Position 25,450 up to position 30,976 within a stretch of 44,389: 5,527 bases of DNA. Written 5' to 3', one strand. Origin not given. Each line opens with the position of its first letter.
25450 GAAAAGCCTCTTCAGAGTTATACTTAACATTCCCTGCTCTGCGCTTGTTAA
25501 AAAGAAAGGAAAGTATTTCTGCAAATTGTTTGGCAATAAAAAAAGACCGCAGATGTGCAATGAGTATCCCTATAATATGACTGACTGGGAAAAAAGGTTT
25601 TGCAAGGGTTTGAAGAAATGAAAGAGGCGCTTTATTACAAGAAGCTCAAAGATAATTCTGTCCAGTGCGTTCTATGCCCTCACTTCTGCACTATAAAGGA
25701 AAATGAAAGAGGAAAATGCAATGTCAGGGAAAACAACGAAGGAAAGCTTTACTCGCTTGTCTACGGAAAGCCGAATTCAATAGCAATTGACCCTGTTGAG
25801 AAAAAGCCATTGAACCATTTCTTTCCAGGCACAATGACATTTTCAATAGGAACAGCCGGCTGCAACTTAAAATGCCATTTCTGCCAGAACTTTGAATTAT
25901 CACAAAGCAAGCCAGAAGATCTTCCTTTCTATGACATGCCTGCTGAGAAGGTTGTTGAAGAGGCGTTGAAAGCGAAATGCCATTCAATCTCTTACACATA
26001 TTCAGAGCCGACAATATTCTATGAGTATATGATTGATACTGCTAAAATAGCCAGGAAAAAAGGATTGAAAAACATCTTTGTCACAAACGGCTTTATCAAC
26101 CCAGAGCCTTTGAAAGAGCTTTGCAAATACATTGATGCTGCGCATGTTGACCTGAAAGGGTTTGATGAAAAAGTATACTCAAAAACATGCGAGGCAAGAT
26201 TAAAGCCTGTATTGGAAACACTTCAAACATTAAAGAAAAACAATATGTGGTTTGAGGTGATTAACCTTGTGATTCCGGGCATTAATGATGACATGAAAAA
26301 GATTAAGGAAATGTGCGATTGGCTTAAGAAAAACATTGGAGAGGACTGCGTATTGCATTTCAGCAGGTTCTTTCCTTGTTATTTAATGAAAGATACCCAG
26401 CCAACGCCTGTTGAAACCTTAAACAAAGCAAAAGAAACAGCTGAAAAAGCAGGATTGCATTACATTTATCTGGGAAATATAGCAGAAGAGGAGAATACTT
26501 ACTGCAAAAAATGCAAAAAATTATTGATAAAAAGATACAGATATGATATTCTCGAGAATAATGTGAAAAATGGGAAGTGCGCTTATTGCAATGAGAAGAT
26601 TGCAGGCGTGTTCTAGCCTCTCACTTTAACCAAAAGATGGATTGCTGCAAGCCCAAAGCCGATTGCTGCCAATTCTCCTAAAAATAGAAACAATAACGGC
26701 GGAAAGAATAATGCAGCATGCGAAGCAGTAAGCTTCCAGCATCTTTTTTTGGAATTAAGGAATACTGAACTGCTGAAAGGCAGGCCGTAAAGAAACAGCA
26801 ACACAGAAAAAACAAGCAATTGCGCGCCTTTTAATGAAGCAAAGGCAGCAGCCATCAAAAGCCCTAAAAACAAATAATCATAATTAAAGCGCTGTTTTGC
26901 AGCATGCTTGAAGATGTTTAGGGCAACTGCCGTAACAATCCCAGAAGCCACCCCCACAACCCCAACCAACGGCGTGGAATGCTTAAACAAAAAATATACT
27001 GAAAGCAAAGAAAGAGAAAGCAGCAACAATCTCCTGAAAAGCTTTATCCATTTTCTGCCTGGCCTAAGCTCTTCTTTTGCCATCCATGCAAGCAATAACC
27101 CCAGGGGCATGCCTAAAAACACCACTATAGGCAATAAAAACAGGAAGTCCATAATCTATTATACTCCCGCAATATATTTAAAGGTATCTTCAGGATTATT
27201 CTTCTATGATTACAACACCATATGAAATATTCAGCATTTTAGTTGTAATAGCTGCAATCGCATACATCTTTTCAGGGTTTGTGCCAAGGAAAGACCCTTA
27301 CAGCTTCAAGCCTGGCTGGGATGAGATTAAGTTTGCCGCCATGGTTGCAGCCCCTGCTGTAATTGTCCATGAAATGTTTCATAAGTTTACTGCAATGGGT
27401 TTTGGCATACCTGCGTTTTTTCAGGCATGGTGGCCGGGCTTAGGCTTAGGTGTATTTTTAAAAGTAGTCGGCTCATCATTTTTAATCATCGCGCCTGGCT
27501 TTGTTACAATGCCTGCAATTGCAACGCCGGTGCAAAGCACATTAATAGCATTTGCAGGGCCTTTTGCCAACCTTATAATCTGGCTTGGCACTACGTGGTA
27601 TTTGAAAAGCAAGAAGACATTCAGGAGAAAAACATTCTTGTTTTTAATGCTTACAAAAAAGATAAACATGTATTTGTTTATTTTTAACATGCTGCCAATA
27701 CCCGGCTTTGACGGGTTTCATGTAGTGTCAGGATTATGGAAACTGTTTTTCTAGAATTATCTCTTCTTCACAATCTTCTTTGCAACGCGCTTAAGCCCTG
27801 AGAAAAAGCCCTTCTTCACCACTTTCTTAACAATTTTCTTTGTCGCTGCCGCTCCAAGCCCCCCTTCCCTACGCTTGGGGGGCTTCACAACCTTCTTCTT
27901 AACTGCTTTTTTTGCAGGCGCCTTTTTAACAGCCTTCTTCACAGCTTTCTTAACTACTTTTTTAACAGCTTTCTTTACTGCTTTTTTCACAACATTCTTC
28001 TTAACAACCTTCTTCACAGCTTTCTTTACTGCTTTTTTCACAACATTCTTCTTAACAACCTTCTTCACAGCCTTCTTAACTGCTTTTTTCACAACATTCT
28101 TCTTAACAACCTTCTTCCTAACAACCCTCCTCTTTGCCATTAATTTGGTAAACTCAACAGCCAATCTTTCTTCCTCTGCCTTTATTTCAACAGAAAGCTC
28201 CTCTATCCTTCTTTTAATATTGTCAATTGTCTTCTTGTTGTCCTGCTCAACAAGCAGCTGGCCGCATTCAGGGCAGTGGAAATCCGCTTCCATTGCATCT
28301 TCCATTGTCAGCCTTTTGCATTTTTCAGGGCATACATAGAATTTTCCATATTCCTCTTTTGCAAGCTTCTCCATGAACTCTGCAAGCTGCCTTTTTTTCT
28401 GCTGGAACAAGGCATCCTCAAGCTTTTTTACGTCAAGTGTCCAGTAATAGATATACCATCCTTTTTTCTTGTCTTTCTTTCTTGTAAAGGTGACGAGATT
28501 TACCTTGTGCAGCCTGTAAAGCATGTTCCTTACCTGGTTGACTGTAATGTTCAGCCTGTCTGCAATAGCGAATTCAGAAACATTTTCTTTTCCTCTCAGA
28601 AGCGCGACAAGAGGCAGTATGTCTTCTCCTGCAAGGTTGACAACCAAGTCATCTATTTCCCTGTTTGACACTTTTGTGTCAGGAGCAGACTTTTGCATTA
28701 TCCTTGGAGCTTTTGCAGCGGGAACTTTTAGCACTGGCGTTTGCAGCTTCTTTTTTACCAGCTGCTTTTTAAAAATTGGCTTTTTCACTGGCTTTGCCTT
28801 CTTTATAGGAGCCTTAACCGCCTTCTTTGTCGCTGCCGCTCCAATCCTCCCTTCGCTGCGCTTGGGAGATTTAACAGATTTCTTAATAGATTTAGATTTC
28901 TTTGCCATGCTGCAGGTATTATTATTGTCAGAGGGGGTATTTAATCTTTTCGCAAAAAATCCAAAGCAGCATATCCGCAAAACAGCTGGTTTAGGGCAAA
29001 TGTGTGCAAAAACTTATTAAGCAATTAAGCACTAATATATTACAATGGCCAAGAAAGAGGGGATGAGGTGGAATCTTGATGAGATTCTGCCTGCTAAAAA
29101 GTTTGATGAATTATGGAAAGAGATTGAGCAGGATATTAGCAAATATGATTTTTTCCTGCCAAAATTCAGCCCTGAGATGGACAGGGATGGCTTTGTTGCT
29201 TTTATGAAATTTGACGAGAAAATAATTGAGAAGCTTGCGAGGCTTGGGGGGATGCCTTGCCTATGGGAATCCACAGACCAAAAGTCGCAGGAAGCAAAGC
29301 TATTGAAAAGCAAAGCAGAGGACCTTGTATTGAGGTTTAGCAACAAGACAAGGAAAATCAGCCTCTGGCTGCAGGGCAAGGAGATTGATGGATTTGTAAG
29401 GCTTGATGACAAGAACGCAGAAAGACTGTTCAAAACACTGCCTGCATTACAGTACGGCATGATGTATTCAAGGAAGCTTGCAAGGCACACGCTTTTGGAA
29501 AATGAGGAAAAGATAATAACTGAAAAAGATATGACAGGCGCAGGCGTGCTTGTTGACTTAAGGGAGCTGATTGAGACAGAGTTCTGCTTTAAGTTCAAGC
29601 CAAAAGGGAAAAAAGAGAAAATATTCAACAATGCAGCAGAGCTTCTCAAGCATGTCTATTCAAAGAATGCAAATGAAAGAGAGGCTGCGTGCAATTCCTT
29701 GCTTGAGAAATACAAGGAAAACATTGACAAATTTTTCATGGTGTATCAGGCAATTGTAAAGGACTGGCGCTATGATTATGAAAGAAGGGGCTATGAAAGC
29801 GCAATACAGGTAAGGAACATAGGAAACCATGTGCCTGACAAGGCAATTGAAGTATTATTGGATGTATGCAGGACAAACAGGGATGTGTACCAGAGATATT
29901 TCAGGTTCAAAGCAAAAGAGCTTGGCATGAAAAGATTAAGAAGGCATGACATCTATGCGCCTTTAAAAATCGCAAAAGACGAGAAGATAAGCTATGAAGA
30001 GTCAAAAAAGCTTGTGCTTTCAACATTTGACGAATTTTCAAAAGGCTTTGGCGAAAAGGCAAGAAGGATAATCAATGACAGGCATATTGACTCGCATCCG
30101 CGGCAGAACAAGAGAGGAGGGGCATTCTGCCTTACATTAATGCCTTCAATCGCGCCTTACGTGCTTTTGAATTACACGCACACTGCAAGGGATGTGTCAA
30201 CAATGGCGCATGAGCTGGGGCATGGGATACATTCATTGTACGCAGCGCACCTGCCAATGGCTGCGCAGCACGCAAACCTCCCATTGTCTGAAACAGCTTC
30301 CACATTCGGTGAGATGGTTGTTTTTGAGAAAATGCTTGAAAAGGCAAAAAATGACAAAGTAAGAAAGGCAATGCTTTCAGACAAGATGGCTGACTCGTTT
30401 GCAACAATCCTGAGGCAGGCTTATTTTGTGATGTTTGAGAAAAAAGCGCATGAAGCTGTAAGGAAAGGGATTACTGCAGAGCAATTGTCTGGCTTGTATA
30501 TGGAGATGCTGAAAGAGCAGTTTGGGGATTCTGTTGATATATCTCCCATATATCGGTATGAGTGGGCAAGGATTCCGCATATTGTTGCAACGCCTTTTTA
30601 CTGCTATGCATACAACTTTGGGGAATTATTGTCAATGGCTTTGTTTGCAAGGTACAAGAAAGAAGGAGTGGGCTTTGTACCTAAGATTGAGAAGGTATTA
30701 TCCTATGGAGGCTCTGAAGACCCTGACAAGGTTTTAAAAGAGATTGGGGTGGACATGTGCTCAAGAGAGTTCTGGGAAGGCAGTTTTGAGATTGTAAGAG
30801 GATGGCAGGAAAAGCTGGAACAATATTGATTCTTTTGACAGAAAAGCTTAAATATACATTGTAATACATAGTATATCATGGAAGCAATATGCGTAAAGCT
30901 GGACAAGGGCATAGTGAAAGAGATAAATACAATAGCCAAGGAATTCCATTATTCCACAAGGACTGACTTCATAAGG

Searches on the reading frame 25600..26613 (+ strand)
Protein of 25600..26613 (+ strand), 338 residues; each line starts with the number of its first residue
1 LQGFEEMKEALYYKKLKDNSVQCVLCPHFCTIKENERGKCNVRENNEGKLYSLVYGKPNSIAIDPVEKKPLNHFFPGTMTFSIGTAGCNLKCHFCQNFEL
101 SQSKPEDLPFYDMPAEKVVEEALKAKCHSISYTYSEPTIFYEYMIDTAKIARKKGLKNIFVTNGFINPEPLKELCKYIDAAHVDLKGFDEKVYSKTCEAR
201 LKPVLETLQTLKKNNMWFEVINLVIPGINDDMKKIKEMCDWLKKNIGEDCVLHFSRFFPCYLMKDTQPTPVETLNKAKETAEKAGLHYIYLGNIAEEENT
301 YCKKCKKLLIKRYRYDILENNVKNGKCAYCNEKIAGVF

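Call 87: search_protein_families(library=pfam, proteins=[window:25600-26613:+], max_evalue=0.00001)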
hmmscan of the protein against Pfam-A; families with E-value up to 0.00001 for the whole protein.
window:25600-26613:+ (338 aa): 1 family
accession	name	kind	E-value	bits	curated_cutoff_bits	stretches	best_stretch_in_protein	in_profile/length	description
PF04055.27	Radical_SAM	-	3.1e-23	83.2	29.5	1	85-237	4-164/166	Radical SAM superfamily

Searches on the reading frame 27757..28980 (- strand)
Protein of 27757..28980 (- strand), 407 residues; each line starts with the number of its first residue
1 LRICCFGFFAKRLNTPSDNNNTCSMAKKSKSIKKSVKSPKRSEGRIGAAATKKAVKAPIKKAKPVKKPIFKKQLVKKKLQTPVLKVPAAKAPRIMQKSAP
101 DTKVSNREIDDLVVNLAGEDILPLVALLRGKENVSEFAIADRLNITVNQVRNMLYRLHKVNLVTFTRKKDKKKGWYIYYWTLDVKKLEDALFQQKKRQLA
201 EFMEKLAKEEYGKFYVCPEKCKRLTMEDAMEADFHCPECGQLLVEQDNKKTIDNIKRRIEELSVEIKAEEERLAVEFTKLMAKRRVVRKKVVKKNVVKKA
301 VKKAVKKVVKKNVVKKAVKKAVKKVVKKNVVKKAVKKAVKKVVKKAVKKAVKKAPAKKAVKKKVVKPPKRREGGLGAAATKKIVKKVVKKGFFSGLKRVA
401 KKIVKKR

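Call 87: search_protein_families(library=pfam, proteins=[window:27757-28980:-], max_evalue=0.00001)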
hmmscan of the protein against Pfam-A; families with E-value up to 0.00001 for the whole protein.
window:27757-28980:- (407 aa): 1 family
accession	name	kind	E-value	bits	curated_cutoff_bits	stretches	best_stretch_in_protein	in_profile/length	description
PF02002.24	TFIIE_alpha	-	4.8e-13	49.3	22.9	1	110-209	4-103/105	TFIIE alpha subunit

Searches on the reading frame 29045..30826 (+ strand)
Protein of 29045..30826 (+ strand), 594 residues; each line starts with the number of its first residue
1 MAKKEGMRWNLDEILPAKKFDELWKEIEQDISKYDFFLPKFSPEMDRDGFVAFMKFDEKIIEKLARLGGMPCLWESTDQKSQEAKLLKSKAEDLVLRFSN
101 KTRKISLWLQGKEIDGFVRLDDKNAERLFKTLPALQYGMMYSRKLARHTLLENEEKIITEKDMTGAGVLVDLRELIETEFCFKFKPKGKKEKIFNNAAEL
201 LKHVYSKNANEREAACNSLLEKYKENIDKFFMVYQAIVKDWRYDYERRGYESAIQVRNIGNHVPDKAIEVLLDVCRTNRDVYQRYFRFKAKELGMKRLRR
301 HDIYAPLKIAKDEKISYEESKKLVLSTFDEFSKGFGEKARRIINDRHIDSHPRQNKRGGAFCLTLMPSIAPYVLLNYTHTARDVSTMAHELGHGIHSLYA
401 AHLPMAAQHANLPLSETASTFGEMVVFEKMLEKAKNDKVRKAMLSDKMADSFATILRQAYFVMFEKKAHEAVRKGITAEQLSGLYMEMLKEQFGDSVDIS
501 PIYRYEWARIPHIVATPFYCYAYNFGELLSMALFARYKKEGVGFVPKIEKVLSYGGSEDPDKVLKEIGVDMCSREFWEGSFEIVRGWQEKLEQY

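Call 87: search_protein_families(library=pfam, proteins=[window:29045-30826:+], max_evalue=0.00001)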
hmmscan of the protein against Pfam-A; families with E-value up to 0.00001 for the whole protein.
window:29045-30826:+ (594 aa): 1 family
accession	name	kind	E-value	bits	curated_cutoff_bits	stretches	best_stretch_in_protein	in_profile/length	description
PF01432.26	Peptidase_M3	-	3.8e-44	152.2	27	1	205-581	4-455/457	Peptidase family M3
